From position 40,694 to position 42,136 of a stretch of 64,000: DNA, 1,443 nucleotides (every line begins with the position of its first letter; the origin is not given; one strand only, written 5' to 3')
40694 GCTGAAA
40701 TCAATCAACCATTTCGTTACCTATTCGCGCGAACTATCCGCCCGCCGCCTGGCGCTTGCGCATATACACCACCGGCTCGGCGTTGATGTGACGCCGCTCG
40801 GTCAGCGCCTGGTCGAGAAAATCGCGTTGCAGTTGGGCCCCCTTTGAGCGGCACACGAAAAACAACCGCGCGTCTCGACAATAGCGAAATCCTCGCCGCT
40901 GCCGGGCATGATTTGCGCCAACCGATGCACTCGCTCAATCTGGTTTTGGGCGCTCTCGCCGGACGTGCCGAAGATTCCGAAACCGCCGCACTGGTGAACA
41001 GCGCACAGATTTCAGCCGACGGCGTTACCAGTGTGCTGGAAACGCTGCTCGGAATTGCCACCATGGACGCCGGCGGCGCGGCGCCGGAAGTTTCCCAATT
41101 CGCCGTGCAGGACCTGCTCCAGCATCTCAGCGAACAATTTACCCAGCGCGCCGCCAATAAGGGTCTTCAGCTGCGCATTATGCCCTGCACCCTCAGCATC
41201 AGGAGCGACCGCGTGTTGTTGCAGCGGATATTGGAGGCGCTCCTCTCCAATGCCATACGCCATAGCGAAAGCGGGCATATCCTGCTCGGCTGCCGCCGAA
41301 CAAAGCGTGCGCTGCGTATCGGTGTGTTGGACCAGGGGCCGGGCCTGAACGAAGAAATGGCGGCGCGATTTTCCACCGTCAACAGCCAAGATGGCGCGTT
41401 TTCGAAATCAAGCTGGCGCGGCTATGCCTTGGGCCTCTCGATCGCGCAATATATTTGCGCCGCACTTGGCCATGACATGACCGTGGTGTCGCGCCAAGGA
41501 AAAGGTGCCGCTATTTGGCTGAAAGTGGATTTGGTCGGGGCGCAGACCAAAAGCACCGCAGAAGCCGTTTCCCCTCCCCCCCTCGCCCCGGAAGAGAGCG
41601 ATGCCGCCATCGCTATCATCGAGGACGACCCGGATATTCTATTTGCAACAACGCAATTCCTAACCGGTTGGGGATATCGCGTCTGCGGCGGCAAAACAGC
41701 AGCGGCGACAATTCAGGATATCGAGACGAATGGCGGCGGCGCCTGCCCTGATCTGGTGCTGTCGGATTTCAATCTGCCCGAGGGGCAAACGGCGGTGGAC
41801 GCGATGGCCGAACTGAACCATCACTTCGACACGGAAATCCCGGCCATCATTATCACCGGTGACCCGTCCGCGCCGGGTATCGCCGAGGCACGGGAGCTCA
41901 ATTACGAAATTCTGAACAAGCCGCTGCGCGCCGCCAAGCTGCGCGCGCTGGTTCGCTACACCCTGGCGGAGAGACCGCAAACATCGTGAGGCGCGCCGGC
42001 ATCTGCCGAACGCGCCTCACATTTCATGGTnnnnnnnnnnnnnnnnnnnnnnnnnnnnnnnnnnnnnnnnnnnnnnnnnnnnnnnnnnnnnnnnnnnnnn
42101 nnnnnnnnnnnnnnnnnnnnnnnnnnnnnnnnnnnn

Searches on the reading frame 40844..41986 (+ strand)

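Call 41: search_protein_families(library=pfam, proteins=[window:40844-41986:+], max_evalue=0.0001)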
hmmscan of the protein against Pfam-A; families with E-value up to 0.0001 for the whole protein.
window:40844-41986:+ (381 aa): 3 families
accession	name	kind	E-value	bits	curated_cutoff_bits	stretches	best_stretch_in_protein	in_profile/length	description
PF02518.31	HATPase_c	-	2.2e-15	57.5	26.4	1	122-230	2-109/111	Histidine kinase-, DNA gyrase B-, and HSP90-like ATPase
PF00072.30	Response_reg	-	1.7e-10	41.5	30.2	1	256-370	1-110/111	Response regulator receiver domain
PF00512.31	HisKA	-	1.5e-05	25.4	26.9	1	13-77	2-66/66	His Kinase A (phospho-acceptor) domain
